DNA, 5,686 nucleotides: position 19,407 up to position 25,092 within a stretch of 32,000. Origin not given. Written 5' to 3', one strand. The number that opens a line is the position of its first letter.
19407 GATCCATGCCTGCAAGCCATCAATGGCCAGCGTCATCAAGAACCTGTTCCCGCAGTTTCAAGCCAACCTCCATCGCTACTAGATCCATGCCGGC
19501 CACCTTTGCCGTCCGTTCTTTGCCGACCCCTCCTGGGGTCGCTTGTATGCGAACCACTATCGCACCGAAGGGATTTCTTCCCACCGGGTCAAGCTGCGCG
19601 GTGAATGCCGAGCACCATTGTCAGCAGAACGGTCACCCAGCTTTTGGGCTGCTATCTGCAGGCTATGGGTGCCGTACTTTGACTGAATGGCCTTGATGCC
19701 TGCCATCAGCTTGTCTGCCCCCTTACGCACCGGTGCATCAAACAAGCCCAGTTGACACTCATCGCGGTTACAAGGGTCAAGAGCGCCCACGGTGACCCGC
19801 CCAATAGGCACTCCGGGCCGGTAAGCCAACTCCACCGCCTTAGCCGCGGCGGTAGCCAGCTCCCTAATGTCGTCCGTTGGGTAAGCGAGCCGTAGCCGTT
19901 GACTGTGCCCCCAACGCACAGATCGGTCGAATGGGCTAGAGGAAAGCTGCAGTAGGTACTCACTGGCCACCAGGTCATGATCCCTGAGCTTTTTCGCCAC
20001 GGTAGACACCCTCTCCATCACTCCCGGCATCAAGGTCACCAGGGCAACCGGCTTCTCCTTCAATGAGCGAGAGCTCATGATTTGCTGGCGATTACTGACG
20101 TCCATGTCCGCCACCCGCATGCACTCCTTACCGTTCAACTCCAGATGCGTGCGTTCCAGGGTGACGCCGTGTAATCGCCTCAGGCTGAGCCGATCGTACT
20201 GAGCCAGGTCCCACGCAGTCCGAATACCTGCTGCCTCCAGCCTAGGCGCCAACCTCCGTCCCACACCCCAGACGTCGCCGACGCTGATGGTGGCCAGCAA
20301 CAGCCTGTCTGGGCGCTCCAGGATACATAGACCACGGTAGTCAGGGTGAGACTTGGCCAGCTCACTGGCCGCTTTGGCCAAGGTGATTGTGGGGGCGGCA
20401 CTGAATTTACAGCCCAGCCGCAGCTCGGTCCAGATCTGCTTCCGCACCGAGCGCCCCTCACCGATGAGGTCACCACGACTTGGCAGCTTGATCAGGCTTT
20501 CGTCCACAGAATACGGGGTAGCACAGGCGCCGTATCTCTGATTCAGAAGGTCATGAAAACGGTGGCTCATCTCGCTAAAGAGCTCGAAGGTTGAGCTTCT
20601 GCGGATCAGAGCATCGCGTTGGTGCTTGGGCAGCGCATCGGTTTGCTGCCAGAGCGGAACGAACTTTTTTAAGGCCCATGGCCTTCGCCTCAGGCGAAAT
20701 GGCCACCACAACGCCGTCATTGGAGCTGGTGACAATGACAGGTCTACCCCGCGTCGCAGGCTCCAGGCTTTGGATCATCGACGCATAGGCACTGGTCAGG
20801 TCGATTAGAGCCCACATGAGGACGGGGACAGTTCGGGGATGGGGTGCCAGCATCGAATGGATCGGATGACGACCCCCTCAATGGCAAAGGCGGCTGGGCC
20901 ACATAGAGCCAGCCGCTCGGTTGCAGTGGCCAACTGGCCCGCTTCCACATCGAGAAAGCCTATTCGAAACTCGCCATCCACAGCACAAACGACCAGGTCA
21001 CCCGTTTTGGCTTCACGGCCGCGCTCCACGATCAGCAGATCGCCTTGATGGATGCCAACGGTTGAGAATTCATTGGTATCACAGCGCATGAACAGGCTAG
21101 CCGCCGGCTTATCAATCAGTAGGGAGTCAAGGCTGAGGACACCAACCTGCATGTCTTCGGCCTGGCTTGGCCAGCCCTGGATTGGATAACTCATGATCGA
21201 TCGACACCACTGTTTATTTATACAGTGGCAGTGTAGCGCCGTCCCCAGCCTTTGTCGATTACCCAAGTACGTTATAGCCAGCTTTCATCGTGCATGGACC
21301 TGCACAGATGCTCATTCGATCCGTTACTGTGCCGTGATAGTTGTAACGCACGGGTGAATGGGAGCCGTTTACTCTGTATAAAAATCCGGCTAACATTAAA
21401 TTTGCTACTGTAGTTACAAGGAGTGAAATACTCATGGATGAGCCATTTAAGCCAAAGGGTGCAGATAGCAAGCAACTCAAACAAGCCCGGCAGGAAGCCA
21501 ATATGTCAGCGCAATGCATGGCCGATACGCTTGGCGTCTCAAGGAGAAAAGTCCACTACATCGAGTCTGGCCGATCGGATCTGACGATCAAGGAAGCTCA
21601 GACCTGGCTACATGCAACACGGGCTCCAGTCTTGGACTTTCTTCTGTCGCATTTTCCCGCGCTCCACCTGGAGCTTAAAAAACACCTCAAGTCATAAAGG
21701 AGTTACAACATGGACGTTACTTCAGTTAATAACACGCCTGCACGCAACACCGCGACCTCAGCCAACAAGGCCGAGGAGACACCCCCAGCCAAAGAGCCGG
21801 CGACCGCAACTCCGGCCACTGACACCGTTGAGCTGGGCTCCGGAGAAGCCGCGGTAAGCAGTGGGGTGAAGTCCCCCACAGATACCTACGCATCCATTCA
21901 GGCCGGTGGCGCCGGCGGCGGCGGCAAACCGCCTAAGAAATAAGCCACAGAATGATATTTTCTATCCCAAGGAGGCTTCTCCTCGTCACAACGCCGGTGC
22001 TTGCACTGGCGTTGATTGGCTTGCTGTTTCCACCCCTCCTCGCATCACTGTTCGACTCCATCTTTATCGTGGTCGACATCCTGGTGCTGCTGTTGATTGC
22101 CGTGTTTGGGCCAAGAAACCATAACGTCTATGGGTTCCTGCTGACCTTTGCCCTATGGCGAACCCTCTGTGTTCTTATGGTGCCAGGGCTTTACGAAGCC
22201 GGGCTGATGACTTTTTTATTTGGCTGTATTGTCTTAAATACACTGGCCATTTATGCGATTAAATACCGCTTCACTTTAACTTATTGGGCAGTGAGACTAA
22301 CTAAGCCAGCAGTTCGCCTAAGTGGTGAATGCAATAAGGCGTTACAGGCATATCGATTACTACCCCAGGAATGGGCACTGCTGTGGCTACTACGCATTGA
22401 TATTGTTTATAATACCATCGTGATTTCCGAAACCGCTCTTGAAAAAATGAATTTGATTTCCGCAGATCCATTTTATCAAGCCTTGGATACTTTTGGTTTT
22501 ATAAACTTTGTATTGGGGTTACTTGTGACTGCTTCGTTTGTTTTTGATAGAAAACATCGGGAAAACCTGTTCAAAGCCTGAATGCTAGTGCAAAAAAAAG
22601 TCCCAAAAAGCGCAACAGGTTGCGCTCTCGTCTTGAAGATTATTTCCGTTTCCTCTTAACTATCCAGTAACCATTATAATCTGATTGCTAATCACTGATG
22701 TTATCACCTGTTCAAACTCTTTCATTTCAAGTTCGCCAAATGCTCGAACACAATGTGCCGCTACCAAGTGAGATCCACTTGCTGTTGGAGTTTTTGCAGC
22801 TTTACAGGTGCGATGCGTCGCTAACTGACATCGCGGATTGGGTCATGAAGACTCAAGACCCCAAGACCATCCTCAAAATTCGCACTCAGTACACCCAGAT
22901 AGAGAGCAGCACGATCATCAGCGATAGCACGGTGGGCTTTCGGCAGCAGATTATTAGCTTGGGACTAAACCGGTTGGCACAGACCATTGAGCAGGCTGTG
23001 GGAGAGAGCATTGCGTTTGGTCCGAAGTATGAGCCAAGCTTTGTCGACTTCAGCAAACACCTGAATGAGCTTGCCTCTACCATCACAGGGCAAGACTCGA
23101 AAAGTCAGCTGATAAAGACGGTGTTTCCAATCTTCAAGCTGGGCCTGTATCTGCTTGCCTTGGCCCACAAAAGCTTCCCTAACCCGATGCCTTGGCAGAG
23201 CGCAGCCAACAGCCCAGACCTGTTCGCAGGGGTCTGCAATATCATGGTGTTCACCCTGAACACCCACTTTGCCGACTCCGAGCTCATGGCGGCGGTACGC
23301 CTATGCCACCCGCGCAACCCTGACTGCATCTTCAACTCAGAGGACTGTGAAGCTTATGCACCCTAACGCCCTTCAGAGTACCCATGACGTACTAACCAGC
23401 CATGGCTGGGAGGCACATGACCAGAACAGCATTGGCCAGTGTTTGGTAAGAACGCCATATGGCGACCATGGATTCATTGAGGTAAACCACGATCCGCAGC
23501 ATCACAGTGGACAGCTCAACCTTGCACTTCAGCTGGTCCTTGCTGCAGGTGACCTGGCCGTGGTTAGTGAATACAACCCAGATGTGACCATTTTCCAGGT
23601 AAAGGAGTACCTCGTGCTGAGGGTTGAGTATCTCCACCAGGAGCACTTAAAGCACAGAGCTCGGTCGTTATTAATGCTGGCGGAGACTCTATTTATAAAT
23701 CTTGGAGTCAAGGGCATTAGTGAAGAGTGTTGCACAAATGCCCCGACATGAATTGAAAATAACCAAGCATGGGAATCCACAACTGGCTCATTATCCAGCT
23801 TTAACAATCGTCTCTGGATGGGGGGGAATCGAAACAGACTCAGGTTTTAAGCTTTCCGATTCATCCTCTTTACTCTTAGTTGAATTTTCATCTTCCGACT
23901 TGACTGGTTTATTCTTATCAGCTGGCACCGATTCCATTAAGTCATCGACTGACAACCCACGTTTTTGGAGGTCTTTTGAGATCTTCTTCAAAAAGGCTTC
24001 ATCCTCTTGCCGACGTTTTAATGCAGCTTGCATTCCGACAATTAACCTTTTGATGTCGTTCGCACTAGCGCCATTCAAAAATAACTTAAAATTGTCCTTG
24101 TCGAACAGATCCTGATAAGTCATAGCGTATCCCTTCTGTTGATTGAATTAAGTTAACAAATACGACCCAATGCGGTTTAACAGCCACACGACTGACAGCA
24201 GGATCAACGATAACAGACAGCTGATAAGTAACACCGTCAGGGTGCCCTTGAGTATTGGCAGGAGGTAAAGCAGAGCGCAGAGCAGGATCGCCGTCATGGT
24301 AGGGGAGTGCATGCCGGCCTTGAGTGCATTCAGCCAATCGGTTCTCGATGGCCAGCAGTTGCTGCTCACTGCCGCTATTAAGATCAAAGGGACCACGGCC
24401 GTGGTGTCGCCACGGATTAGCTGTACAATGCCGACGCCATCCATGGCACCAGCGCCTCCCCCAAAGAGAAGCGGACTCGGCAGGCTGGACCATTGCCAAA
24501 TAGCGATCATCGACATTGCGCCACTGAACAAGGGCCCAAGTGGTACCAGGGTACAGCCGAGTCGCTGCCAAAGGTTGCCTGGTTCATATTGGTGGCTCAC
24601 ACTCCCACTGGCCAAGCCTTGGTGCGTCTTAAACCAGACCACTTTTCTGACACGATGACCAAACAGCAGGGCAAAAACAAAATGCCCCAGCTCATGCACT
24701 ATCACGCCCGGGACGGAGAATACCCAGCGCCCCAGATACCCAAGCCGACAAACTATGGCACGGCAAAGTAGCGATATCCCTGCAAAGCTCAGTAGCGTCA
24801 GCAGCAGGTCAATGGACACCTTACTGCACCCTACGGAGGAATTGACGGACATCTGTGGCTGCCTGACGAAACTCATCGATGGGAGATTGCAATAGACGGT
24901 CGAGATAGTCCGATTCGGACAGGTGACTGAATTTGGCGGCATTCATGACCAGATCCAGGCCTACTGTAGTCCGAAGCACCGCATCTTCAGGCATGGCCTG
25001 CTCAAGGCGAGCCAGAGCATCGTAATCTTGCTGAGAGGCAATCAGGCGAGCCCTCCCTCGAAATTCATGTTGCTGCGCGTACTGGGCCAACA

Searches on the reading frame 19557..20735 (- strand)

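Call 10: search_protein_families(library=pfam, proteins=[window:19557-20735:-], max_evalue=0.01)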
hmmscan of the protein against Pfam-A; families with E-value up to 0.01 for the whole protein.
window:19557-20735:- (392 aa): 5 families
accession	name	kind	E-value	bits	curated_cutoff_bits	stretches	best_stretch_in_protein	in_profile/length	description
PF11799.13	IMS_C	-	2.3e-09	38.1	20.7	1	216-331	1-109/109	impB/mucB/samB family C-terminal domain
PF13438.11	DUF4113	-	2e-08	34.6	24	1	342-391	2-51/51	Domain of unknown function (DUF4113)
PF00817.25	IMS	-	3.8e-07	30.5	23.2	1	41-125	61-148/148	impB/mucB/samB family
PF11798.14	IMS_HHH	-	2.6e-05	24.6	24.4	1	146-171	7-32/32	IMS family HHH motif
PF10391.15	DNA_pol_lambd_f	-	0.0087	16.3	29.8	0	154-184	5-37/51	Fingers domain of DNA polymerase lambda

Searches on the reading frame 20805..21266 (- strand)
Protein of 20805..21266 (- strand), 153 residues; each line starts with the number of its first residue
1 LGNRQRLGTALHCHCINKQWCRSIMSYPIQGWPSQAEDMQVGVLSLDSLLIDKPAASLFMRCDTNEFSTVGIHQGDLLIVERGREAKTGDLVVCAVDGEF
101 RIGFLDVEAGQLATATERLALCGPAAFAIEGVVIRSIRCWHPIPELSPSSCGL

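Call 10: search_protein_families(library=pfam, proteins=[window:20805-21266:-], max_evalue=0.01)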
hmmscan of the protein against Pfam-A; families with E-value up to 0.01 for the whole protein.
window:20805-21266:- (153 aa): 1 family
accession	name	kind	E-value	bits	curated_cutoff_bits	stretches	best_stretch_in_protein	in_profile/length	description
PF00717.28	Peptidase_S24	-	2.9e-07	30.6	23.3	1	31-110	9-87/116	Peptidase S24-like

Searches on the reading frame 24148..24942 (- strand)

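Call 11: search_protein_families(library=pfam, proteins=[window:24148-24942:-], max_evalue=0.01)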
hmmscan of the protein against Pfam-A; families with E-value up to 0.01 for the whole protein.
window:24148-24942:- (264 aa): 2 families
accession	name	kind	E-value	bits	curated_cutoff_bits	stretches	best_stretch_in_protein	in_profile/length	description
PF13398.12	Peptidase_M50B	-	0.00011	22.4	26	1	65-187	11-123/201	Peptidase M50B-like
PF02163.28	Peptidase_M50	-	0.0035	17.1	27.2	1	80-101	10-31/221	Peptidase family M50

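Call 54: search_protein_families(library=ncbifam, proteins=[window:24148-24942:-], max_evalue=0.01)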
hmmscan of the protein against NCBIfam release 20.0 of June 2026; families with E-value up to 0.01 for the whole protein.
window:24148-24942:- (264 aa): 0 families
